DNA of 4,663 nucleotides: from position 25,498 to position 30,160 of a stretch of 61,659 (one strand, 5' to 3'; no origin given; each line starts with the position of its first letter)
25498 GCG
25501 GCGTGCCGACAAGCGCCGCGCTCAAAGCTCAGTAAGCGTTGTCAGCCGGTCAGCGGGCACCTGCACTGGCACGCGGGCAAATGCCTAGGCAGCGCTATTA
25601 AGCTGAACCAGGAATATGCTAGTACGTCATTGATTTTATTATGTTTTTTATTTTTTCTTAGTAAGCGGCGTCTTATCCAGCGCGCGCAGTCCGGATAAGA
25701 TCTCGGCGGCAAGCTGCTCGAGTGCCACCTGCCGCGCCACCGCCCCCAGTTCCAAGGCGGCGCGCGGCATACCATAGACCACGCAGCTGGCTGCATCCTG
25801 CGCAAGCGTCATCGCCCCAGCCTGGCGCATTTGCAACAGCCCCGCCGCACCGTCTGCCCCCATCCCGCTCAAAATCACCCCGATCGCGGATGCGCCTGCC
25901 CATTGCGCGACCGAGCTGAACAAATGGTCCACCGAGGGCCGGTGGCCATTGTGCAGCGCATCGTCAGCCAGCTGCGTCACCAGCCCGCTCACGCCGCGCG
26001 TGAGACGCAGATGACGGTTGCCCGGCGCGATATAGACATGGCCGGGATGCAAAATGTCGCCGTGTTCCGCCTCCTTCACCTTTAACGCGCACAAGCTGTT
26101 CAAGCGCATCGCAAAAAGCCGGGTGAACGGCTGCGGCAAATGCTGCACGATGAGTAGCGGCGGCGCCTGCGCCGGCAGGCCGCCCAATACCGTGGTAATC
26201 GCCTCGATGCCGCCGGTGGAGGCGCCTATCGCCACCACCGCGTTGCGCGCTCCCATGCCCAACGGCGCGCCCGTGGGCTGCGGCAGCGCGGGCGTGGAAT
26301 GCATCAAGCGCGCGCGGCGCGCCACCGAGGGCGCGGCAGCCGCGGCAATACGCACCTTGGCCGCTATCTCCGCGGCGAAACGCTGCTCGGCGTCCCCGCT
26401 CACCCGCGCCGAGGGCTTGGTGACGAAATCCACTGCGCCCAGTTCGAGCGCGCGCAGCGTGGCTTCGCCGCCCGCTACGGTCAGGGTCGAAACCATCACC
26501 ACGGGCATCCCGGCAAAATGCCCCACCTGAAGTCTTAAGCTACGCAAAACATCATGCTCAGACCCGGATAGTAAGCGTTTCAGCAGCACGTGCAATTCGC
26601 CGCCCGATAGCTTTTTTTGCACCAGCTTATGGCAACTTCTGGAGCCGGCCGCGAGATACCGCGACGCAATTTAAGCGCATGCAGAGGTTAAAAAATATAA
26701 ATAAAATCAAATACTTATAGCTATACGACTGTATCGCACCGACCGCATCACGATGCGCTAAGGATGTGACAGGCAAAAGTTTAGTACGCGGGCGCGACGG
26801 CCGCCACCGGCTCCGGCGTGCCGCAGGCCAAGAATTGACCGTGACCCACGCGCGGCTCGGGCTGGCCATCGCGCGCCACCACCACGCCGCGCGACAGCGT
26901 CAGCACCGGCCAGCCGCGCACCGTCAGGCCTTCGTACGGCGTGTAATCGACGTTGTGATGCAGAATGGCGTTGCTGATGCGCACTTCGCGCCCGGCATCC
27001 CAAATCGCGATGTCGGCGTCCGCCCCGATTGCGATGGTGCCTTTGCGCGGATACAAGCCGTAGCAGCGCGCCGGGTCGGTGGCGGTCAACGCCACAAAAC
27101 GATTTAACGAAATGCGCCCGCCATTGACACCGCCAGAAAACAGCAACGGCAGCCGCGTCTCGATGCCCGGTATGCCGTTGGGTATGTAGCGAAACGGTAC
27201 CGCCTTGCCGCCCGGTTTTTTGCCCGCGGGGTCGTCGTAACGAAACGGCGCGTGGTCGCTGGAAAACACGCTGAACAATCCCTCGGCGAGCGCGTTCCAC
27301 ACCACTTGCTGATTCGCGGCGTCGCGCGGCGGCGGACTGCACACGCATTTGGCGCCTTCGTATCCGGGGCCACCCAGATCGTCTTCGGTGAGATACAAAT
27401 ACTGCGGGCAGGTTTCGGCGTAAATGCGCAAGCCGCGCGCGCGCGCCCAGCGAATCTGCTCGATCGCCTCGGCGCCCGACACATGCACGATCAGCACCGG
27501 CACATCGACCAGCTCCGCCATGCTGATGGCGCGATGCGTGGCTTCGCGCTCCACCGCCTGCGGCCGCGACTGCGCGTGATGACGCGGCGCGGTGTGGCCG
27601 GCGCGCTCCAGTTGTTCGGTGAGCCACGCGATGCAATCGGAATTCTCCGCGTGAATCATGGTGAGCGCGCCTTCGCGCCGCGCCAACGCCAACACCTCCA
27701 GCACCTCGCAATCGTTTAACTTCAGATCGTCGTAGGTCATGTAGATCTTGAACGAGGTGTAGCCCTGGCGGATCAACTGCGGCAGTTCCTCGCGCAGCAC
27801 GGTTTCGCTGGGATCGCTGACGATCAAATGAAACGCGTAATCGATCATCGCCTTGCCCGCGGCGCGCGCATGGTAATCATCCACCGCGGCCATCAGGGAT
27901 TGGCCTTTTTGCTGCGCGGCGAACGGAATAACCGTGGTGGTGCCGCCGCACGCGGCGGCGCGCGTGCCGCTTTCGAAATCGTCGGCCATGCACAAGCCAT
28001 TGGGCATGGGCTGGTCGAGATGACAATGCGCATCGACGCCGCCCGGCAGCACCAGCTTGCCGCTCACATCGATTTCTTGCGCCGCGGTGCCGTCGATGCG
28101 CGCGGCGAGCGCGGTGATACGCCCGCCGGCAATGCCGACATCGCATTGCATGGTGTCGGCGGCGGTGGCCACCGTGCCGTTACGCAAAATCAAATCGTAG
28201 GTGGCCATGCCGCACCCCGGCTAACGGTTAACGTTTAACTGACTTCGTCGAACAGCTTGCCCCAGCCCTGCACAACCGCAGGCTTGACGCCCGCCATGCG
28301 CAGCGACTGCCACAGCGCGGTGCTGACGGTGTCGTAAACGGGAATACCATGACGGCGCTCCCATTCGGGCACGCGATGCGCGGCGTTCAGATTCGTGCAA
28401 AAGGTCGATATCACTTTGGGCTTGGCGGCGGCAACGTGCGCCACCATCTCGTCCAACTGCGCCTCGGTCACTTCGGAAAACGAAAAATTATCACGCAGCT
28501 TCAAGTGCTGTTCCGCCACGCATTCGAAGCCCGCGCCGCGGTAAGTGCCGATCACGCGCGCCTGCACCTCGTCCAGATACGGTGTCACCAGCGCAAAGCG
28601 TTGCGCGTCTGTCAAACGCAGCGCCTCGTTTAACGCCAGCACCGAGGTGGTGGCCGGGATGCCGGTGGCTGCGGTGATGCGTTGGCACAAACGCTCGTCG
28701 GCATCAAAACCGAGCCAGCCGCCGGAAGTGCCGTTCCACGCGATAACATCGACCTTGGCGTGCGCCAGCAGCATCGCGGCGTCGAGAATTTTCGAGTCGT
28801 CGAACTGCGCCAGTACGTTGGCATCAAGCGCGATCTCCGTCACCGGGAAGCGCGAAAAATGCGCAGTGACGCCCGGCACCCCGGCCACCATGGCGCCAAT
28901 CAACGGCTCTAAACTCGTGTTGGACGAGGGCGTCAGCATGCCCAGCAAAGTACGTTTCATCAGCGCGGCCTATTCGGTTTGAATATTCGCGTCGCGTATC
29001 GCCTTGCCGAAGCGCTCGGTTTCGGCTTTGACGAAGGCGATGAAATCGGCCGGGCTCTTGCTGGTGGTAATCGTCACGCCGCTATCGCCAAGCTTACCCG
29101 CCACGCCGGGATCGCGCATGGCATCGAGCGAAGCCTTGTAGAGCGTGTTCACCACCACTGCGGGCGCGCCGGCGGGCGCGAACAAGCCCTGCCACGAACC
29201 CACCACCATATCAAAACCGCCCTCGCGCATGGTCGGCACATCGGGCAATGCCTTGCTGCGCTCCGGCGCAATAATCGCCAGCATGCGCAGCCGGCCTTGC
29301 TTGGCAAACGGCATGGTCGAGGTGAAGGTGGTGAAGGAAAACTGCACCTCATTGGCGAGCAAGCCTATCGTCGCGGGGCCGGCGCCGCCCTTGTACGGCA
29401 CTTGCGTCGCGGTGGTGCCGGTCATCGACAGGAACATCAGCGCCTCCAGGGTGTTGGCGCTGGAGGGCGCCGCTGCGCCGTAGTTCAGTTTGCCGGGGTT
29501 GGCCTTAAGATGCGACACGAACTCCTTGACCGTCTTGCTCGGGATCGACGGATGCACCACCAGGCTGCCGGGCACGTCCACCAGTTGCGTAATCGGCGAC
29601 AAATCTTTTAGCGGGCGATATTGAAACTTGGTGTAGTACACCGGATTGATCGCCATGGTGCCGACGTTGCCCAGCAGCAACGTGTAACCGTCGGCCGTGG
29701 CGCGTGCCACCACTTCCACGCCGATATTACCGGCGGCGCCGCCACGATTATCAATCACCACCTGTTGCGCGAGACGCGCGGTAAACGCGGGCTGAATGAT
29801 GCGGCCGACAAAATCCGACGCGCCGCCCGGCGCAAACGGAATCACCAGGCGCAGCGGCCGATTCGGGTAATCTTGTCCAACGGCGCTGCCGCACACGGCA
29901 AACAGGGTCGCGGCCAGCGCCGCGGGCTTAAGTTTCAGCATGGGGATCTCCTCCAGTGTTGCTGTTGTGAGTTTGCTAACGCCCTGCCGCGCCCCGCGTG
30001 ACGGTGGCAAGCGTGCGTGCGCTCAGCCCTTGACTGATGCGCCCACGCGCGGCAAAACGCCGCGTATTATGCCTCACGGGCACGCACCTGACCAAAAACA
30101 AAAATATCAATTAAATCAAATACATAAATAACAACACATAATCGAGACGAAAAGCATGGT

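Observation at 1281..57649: Fifteen copies of a ~32-bp AT-rich element with an IHF-consensus core in a GC-rich window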

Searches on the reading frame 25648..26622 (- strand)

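Call 19: search_protein_families(library=pfam, proteins=[window:25648-26622:-], max_evalue=0.00001)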
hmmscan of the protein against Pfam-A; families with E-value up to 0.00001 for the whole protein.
window:25648-26622:- (324 aa): 1 family
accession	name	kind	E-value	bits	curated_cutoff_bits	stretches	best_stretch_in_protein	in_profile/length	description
PF01339.22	CheB_methylest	-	4.7e-65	219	24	1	130-308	1-174/174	CheB methylesterase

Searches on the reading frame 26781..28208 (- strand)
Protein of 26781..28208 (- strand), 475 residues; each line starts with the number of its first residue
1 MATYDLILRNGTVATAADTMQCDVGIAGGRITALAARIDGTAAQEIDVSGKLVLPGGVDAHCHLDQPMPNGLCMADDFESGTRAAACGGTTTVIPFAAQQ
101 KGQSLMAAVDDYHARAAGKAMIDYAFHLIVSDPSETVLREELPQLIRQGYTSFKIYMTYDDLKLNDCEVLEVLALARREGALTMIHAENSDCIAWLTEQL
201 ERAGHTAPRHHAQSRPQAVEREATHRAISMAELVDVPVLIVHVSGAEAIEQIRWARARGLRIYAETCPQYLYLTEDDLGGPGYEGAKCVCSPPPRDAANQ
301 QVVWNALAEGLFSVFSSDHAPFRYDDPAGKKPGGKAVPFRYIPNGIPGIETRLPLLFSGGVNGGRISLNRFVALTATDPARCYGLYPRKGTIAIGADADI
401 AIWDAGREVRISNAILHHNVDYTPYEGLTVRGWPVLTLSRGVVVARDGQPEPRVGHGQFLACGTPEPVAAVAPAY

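Call 19: search_protein_families(library=pfam, proteins=[window:26781-28208:-], max_evalue=0.00001)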
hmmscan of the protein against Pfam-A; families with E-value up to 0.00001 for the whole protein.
window:26781-28208:- (475 aa): 2 families
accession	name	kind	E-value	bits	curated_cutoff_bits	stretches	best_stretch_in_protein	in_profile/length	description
PF01979.26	Amidohydro_1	-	9.3e-27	94.6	25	1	52-444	1-345/345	Amidohydrolase family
PF07969.17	Amidohydro_3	-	4.9e-14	53.1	29.7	1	364-434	405-461/472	Amidohydrolase family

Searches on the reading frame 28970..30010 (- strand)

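Call 19: search_protein_families(library=pfam, proteins=[window:28970-30010:-], max_evalue=0.00001)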
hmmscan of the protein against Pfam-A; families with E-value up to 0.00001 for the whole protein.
window:28970-30010:- (346 aa): 1 family
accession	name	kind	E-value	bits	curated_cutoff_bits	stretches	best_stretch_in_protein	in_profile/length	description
PF03401.19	TctC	-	9.7e-62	209.4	27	1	69-342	2-273/274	Tripartite tricarboxylate transporter family receptor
